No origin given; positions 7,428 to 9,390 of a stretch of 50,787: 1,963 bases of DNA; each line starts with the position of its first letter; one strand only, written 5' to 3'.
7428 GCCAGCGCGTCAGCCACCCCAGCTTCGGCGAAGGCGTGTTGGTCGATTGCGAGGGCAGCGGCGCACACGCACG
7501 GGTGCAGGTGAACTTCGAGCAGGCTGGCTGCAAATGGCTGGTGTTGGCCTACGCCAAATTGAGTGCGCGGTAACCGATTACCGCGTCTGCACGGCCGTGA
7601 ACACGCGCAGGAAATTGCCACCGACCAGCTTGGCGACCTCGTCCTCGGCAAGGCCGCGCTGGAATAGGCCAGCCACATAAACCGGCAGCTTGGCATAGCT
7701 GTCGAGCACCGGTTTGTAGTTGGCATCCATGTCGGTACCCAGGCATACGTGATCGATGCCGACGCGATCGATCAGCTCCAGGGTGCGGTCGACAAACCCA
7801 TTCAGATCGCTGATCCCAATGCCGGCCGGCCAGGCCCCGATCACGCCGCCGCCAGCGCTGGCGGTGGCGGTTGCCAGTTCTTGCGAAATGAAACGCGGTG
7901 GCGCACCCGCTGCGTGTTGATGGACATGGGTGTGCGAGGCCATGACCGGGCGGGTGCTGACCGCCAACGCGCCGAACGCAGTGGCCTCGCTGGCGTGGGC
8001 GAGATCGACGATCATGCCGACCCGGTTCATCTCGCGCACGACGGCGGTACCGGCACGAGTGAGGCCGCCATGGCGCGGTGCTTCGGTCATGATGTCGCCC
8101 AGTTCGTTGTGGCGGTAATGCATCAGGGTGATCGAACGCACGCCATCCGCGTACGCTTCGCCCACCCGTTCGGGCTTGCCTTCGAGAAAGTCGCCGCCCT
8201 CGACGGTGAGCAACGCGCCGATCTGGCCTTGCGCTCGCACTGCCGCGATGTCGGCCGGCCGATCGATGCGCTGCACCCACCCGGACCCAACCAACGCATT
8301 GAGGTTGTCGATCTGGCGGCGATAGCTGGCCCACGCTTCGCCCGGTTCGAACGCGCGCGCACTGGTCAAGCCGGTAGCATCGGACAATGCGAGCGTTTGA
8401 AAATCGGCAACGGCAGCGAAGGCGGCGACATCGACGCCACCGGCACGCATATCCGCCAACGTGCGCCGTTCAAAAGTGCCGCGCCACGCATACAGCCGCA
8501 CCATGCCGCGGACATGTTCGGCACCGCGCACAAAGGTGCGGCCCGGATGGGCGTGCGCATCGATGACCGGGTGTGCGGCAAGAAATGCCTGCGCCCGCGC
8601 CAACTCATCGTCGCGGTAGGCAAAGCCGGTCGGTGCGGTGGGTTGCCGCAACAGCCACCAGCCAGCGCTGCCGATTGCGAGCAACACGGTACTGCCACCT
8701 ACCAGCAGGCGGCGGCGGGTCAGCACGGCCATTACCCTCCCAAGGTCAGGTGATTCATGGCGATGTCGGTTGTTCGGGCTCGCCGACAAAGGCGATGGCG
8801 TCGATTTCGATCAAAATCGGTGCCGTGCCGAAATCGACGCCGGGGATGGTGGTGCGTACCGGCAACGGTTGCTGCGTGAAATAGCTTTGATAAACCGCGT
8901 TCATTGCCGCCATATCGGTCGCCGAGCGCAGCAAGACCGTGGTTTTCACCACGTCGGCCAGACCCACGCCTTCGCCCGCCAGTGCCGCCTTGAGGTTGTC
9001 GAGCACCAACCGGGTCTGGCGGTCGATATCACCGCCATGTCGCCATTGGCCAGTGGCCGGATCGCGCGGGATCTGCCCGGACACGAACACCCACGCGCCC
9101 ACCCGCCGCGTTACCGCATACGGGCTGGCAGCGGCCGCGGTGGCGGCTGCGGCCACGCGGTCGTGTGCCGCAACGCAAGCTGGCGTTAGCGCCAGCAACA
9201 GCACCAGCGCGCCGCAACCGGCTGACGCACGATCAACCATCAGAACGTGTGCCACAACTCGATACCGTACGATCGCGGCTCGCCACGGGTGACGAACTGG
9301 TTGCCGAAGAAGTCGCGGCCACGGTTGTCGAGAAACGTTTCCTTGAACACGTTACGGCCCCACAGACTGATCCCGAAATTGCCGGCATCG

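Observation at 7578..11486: TonB receptor, exported RidA and Tat-exported M19 dehydropeptidase operon: a possible periplasmic dehydro-/D-peptide salvage and imine-quenching module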

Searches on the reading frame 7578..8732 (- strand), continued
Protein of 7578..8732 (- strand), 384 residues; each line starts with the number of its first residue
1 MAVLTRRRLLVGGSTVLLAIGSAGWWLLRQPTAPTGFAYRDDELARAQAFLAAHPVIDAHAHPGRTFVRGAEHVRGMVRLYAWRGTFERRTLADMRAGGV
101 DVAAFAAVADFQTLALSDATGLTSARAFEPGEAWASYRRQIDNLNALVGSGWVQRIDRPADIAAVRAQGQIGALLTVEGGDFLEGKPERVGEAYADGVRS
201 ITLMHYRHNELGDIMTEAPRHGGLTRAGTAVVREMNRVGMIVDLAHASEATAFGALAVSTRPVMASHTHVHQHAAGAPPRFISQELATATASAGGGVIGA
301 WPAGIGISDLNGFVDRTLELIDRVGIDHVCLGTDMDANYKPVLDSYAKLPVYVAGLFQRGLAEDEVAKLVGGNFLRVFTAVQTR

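Call 35: search_solved_structures(query=A2, show_alignments=4, max_evalue=0.00001)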
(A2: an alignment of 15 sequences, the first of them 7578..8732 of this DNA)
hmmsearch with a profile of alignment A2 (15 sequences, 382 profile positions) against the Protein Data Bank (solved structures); distinct sequences matched with E-value up to 0.00001: 16.
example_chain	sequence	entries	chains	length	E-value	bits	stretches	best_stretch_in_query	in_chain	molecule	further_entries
3id7_A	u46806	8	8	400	2.9e-35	125.1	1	128-293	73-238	Dipeptidase | renal dipeptidase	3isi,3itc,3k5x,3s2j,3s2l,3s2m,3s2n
5lx4_A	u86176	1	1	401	1.5e-31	112.9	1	131-381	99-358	Dipeptidase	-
5lx7_A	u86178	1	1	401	1.8e-31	112.6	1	131-381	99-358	Dipeptidase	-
5lx0_A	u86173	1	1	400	1.8e-31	112.6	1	131-381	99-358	Dipeptidase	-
5lwz_A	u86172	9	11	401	1.8e-31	112.6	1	131-381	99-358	Dipeptidase | Dipeptidase gliJ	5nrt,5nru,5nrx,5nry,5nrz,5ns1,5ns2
5lx1_A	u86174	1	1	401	2.9e-30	108.6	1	131-381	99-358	Dipeptidase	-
9h0b_B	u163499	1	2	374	2.6e-26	95.6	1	150-381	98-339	Dipeptidase 1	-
1itq_A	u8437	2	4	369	1e-24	90.4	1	154-381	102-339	RENAL DIPEPTIDASE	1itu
2i5g_A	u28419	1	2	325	2.4e-23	85.8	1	133-333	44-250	amidohydrolase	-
2rag_A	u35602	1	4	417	2.2e-21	79.4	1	9-295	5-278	Dipeptidase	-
6vgo_A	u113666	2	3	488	2.5e-20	75.9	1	161-381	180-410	Dipeptidase 3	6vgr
3b40_A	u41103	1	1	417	9e-15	57.6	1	308-381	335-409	Probable dipeptidase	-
3fdg_A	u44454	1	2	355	3e-12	49.3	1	150-376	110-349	Dipeptidase AC. Metallo peptidase. MEROPS family M19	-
3ly0_A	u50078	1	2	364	3.1e-12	49.3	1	150-376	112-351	Dipeptidase AC. Metallo peptidase. MEROPS family M19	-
3neh_A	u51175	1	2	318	8.2e-11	44.6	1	141-335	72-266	Renal dipeptidase family protein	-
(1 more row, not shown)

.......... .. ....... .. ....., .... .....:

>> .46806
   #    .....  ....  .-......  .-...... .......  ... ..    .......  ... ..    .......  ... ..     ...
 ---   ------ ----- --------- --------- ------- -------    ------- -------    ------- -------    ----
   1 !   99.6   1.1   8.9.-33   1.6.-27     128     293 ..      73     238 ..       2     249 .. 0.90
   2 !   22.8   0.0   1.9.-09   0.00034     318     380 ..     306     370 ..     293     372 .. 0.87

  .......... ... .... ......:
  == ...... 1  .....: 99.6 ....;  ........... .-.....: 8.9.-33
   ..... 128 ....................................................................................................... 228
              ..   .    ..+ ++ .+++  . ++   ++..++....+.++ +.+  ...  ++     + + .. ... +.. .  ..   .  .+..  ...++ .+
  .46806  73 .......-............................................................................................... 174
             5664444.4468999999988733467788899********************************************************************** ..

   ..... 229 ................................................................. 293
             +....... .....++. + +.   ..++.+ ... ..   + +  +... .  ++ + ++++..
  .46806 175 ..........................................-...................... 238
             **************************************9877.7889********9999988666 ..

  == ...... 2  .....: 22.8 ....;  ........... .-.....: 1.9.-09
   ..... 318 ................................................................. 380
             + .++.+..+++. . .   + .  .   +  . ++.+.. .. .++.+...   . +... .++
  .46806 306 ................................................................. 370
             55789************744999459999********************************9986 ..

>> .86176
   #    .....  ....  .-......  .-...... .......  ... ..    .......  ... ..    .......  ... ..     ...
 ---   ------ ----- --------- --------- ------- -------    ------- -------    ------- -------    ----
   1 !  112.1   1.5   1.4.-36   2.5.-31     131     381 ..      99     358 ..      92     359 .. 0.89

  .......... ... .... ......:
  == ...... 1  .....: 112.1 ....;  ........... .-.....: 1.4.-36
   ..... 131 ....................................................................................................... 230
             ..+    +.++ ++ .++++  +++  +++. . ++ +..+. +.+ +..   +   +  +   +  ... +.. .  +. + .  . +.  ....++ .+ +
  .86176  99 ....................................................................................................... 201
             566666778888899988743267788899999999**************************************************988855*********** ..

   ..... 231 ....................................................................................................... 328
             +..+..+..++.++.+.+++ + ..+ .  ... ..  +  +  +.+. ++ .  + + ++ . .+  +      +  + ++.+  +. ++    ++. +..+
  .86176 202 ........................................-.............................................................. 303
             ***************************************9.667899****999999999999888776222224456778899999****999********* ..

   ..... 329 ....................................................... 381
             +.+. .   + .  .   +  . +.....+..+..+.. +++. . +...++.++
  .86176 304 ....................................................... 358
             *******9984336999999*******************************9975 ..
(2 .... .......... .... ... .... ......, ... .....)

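Call 60: search_protein_families(library=pfam, proteins=[L068:2605-3753:+, L009:7327-7893:-, L044:6487-6960:+, L059:8685-9173:+, L059:8125-8703:+, L087:5492-6202:+], max_evalue=0.01)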
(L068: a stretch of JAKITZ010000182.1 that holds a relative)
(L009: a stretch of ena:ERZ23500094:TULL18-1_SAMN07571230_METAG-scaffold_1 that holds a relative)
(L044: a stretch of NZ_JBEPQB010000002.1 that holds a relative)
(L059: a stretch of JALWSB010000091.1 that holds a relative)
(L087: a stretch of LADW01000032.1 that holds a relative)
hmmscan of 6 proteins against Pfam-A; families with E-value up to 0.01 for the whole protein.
L068:2605-3753:+ (382 aa): 4 families
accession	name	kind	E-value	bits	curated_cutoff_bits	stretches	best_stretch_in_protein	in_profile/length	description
PF01070.24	FMN_dh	-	3.6e-135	451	24.9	1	17-379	1-349/350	FMN-dependent dehydrogenase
PF01645.23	Glu_synthase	-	2.6e-05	24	20.4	1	297-336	269-308/369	Conserved region in glutamate synthase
PF01180.27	DHO_dh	-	0.0025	17.5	27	0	288-337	225-274/291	Dihydroorotate dehydrogenase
PF00478.31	IMPDH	-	0.0026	17.3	25.6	0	303-333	207-237/345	IMP dehydrogenase / GMP reductase domain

L009:7327-7893:- (188 aa): 0 families

L044:6487-6960:+ (157 aa): 1 family
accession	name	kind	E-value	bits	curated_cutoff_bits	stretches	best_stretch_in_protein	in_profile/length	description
PF01042.26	Ribonuc_L-PSP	-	1.7e-29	102.7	27.3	1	39-149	9-120/121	Endoribonuclease L-PSP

L059:8685-9173:+ (162 aa): 1 family
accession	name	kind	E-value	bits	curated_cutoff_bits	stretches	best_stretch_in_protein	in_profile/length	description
PF01042.26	Ribonuc_L-PSP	-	1.2e-35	122.5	27.3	1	46-158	7-120/121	Endoribonuclease L-PSP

L059:8125-8703:+ (192 aa): 2 families
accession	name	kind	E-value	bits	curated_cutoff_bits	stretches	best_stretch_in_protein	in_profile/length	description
PF14588.11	YjgF_endoribonc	-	1.5e-23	83.6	35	1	43-180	1-138/148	YjgF/chorismate_mutase-like, putative endoribonuclease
PF01042.26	Ribonuc_L-PSP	-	3.8e-14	53.2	27.3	1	56-187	4-118/121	Endoribonuclease L-PSP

L087:5492-6202:+ (236 aa): 3 families
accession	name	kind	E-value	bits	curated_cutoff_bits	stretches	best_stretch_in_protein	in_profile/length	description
PF00440.29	TetR_N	-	2e-08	34.3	24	1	33-78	1-46/47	Bacterial regulatory proteins, tetR family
PF13305.11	TetR_C_33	-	1.3e-07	32.6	26.8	1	107-199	2-92/103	Tetracyclin repressor-like, C-terminal domain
PF17932.6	TetR_C_24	-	6.6e-05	23.6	26.4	1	101-179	3-82/114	Tetracyclin repressor-like, C-terminal domain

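Call 82: search_protein_families(library=pfam, proteins=[L081:1778-2935:-, L081:6239-6973:+, L088:8144-9064:-, L081:496-1665:+, L088:4920-5570:-, L086:1869-2711:+], max_evalue=0.001)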
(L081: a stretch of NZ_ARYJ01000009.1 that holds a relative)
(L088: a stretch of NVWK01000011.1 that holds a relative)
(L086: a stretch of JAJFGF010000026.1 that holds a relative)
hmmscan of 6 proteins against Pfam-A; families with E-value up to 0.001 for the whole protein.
L081:1778-2935:- (385 aa): 2 families
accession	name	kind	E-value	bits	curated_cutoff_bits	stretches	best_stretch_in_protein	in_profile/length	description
PF10994.13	DUF2817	-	6e-97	325.6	23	1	24-368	1-340/341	Protein of unknown function (DUF2817)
PF24827.1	AstE_AspA_cat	-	2.9e-05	24.2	25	1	77-181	4-105/192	Succinylglutamate desuccinylase/Aspartoacylase catalytic domain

L081:6239-6973:+ (244 aa): 1 family
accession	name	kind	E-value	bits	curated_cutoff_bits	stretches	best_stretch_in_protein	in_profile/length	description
PF00857.26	Isochorismatase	-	5.9e-29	101.8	27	1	41-229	3-171/175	Isochorismatase domain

L088:8144-9064:- (306 aa): 4 families
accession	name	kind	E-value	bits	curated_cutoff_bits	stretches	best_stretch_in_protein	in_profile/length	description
PF00561.26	Abhydrolase_1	-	3.4e-23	83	25.8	1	55-142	1-87/245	alpha/beta hydrolase fold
PF12697.13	Abhydrolase_6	-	2.3e-20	74.6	26.3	1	57-295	1-216/217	Alpha/beta hydrolase family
PF12146.15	Hydrolase_4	-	2e-09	37.5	27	1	54-164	4-116/239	Serine aminopeptidase, S33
PF00975.26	Thioesterase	-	0.00038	21.2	26.4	1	56-142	2-84/226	Thioesterase domain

L081:496-1665:+ (389 aa): 2 families
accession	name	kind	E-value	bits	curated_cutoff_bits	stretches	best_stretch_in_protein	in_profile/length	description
PF00155.27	Aminotran_1_2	-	2.8e-48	165.4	19.7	1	60-383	4-361/361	Aminotransferase class I and II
PF00266.25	Aminotran_5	-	1.4e-08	34.6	21.5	1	93-221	43-177/371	Aminotransferase class-V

L088:4920-5570:- (216 aa): 0 families

L086:1869-2711:+ (280 aa): 1 family
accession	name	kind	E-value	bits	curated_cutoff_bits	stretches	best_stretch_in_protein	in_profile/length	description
PF05721.19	PhyH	-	6e-32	112.1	22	1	16-226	3-212/213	Phytanoyl-CoA dioxygenase (PhyH)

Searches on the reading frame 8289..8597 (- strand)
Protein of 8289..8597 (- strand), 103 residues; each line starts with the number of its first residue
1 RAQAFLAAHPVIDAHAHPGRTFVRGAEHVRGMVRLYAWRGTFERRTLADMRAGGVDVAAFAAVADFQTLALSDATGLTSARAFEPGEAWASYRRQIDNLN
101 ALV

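Call 36: search_solved_structures(query=window:8289-8597:-, show_alignments=4, max_evalue=10)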
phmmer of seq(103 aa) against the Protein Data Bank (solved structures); distinct sequences matched with E-value up to 10: 1.
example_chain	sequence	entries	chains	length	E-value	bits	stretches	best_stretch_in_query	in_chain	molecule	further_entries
25vf_5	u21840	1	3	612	6.6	10.5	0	80-101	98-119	Lambda phage tail tape-measure protein (Tape_meas_lam_C)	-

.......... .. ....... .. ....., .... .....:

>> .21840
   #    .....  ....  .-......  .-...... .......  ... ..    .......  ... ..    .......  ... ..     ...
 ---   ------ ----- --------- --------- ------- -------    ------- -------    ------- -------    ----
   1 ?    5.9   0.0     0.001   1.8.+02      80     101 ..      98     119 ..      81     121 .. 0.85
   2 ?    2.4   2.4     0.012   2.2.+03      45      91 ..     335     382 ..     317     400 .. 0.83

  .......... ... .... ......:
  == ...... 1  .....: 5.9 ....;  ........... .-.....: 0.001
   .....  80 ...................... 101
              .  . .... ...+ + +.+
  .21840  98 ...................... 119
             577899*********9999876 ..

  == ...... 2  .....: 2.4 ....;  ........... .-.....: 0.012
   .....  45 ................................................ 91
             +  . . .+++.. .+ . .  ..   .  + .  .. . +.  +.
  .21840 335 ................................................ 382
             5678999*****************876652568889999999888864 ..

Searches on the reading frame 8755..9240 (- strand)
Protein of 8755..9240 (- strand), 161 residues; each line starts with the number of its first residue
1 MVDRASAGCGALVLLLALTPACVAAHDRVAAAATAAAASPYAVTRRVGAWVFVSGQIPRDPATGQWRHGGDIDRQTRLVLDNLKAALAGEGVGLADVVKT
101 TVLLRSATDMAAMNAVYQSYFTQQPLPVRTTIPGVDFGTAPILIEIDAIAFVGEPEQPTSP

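Call 3: search_protein_families(library=pfam, proteins=[window:8755-9240:-])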
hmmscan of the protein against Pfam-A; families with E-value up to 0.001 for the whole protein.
window:8755-9240:- (161 aa): 1 family
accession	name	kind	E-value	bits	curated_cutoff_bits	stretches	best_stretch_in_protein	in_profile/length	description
PF01042.26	Ribonuc_L-PSP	-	4.6e-26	91.6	27.3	1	36-151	6-120/121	Endoribonuclease L-PSP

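Call 4: search_protein_families(library=ncbifam, proteins=[window:8755-9240:-])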
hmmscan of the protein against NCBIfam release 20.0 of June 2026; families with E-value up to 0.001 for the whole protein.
window:8755-9240:- (161 aa): 3 families
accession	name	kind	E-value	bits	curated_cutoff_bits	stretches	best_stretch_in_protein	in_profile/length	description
TIGR00004.1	TIGR00004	subfamily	5.7e-26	91.1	106.25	1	29-150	4-123/125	Rid family detoxifying hydrolase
NF008490.0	PRK11401.1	equivalog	1.5e-16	60.5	222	1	34-150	10-125/129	enamine/imine deaminase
TIGR03610.1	RutC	equivalog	4.3e-13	49.5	169.1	1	30-153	7-127/127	pyrimidine utilization protein C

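Call 8: find_homologous_proteins(query=window:8755-9240:-)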
Query window:8755-9240:- (161 aa): 1857 proteins with E <= 0.001 among 3255 candidates; the best 120 are listed.
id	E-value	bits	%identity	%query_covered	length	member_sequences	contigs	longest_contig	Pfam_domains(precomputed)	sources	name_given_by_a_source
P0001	2.7e-97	341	99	100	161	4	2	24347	PF01042.27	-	-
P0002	3.7e-66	240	76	97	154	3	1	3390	PF01042.27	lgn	-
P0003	1.4e-64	235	90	71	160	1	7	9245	PF01042.27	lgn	-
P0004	2.9e-64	234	78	83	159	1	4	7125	PF01042.27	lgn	-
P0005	8.0e-63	229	75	83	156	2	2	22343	PF01042.27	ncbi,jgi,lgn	-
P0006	2.0e-59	218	86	73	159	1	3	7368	PF01042.27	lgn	-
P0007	5.0e-59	217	72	88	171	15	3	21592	PF01042.27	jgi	jgi:2-iminobutanoate/2-iminopropanoate deaminase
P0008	1.5e-54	202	68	90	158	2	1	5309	PF01042.27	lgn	-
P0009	1.1e-42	164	68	71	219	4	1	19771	PF01042.27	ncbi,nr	ncbi:MAG TPA: RidA family protein [Rhodanobacter sp.]|nr:RidA family protein [Rhodanobacter sp.]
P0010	2.9e-41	159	63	76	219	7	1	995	PF01042.27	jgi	jgi:2-iminobutanoate/2-iminopropanoate deaminase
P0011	5.4e-41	158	59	84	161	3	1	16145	PF01042.27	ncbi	ncbi:MAG: RidA family protein [Lysobacter sp.]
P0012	6.4e-41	158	55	96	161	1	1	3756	PF01042.27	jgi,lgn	-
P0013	1.1e-36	144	63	70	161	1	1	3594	PF01042.27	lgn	-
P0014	2.1e-35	140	51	60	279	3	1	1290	PF01042.27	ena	-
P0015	5.6e-33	132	64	69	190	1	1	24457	PF01042.27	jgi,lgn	-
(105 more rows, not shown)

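Call 12: search_solved_structures(query=window:8755-9240:-, show_alignments=2)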
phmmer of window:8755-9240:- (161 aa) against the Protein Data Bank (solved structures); distinct sequences matched with E-value up to 0.001: 53.
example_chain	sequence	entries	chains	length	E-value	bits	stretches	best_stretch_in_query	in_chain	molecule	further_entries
2dyy_A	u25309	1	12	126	2.5e-21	79.6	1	38-151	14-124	UPF0076 protein PH0854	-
1xrg_A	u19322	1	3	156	3.7e-18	69.3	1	35-151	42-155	Putative translation initiation inhibitor, yjgF family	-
2csl_A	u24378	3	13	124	1.2e-17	67.6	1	34-133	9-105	protein translation initiation inhibitor | translation initiation inhibitor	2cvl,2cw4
1qu9_A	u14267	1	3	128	6.6e-17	65.3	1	30-150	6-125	YJGF PROTEIN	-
2cwj_A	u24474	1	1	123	1.4e-16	64.2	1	38-150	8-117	putative endonuclease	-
2b33_A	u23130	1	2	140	2.4e-16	63.4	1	36-151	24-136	protein synthesis inhibitor, putative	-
1j7h_A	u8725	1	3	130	5.8e-16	62.2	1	34-150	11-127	HYPOTHETICAL PROTEIN HI0719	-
6tcc_A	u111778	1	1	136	7e-16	61.9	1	33-154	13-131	ribonuclease UK114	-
2uyj_A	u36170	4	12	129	2.1e-15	60.4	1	35-150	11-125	PROTEIN TDCF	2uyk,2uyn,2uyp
1x25_A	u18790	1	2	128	4.2e-15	59.4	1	37-148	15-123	Hypothetical UPF0076 protein ST0811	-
1nq3_A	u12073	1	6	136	1e-14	58.1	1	30-153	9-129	14.3 kDa perchloric acid soluble protein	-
8qos_A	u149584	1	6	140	1e-14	58.1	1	29-153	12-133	2-iminobutanoate/2-iminopropanoate deaminase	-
8q3h_A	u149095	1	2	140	1.3e-14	57.8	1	29-153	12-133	2-iminobutanoate/2-iminopropanoate deaminase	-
8v8r_A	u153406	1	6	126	1.4e-14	57.7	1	34-150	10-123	Enamine/imine deaminase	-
8qou_A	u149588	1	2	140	2.1e-14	57.1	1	29-153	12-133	2-iminobutanoate/2-iminopropanoate deaminase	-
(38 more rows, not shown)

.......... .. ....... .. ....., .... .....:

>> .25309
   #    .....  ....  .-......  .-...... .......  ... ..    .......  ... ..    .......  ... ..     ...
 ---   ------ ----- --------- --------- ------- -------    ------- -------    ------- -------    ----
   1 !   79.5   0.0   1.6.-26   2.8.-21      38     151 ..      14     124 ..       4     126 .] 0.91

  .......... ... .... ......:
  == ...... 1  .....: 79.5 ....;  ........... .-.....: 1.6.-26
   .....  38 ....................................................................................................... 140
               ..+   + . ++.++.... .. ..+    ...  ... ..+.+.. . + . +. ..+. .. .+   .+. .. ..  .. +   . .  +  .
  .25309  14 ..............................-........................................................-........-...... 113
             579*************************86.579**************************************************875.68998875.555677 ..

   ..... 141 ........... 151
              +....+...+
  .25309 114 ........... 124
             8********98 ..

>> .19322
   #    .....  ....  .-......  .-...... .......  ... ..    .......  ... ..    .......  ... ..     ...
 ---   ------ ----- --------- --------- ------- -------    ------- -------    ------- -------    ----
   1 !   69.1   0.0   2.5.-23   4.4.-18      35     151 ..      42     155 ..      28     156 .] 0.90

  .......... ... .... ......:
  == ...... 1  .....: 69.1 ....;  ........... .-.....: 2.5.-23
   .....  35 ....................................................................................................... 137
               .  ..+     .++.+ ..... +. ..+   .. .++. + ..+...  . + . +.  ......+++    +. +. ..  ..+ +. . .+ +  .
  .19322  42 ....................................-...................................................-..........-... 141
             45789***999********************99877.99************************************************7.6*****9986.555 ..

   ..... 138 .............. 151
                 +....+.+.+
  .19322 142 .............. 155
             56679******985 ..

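Call 13: find_encoding_contigs(protein=P0005, flank=8000, max_places=2)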
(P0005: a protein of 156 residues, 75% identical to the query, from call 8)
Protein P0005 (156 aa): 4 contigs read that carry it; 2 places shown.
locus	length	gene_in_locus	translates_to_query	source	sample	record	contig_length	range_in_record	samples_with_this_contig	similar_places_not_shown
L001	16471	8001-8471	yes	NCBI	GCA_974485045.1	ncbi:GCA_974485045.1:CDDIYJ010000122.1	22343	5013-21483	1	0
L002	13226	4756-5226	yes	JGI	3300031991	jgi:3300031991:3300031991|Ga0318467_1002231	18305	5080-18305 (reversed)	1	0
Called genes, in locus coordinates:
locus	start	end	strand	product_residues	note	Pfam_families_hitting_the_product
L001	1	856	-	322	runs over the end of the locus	PF18075:FtsX_ECD, PF02687:FtsX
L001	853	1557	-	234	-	PF00005:ABC_tran, PF13304:AAA_21 (weak)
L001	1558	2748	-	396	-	PF28597:T2SSF_N, PF00482:T2SSF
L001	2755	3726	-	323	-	PF03480:DctP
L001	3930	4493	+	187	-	PF14588:YjgF_endoribonc, PF01042:Ribonuc_L-PSP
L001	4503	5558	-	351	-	PF12625:Arabinose_bd, PF12833:HTH_18, PF00165:HTH_AraC (weak)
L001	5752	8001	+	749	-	PF07715:Plug, PF00593:TonB_dep_Rec_b-barrel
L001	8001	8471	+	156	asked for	PF01042:Ribonuc_L-PSP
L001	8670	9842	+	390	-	PF01244:Peptidase_M19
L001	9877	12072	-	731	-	PF00580:UvrD-helicase, PF13245:AAA_19, PF13361:UvrD_C, PF13538:UvrD_C_2 (weak), PF21196:PcrA_UvrD_tudor (weak)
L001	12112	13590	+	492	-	-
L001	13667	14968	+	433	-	PF01979:Amidohydro_1, PF07969:Amidohydro_3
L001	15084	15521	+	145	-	-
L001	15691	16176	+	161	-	-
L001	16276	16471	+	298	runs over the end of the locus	PF00753:Lactamase_B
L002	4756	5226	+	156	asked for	PF01042:Ribonuc_L-PSP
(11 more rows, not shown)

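Call 14: find_encoding_contigs(protein=P0011, flank=8000, max_places=2)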
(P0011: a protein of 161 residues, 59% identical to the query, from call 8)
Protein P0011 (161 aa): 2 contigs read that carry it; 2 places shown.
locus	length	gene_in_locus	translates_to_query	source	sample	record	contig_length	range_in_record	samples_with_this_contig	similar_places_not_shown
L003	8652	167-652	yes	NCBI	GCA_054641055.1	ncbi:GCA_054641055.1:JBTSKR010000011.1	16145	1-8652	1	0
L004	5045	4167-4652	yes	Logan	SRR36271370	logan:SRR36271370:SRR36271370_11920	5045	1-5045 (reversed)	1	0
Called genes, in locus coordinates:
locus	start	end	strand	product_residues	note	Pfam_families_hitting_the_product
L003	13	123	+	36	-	PF01244:Peptidase_M19 (weak)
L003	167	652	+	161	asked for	PF01042:Ribonuc_L-PSP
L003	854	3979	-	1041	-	PF00575:S1 (weak), PF10150:RNase_E_G, PF20833:RNase_E_G_Thio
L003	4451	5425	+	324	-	PF01479:S4, PF00849:PseudoU_synth_2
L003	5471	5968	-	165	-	PF03544:TonB_C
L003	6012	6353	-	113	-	PF01329:Pterin_4a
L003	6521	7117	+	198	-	PF01521:Fe-S_biosyn (weak), PF01106:NifU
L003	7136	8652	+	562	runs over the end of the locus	-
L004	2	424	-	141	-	?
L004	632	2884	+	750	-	PF07715:Plug, PF00593:TonB_dep_Rec_b-barrel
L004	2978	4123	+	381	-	PF01244:Peptidase_M19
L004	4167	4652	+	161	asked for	PF01042:Ribonuc_L-PSP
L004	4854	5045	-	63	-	?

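Call 15: find_encoding_contigs(protein=P0009, flank=8000, max_places=2)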
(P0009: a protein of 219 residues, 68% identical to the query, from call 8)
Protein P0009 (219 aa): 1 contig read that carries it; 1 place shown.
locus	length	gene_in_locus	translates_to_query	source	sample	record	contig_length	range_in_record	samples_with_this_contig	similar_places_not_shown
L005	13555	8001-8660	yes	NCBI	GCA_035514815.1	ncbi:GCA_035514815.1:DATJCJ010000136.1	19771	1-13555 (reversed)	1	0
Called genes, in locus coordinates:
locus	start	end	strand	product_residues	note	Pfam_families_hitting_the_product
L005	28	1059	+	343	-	PF08240:ADH_N, PF00107:ADH_zinc_N, PF13602:ADH_zinc_N_2 (weak)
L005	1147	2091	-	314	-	PF00561:Abhydrolase_1, PF12146:Hydrolase_4, PF12697:Abhydrolase_6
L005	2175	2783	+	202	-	PF07336:ABATE, PF11706:zf-CGNR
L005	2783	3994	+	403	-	PF00083:Sugar_tr, PF07690:MFS_1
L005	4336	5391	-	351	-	PF12625:Arabinose_bd, PF12833:HTH_18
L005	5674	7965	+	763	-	PF07715:Plug, PF00593:TonB_dep_Rec_b-barrel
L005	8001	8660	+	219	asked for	PF01042:Ribonuc_L-PSP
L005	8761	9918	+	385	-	PF01244:Peptidase_M19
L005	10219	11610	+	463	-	PF01979:Amidohydro_1, PF07969:Amidohydro_3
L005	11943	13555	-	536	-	PF14718:SLT_L, PF01464:SLT, PF27553:SLT_superhelical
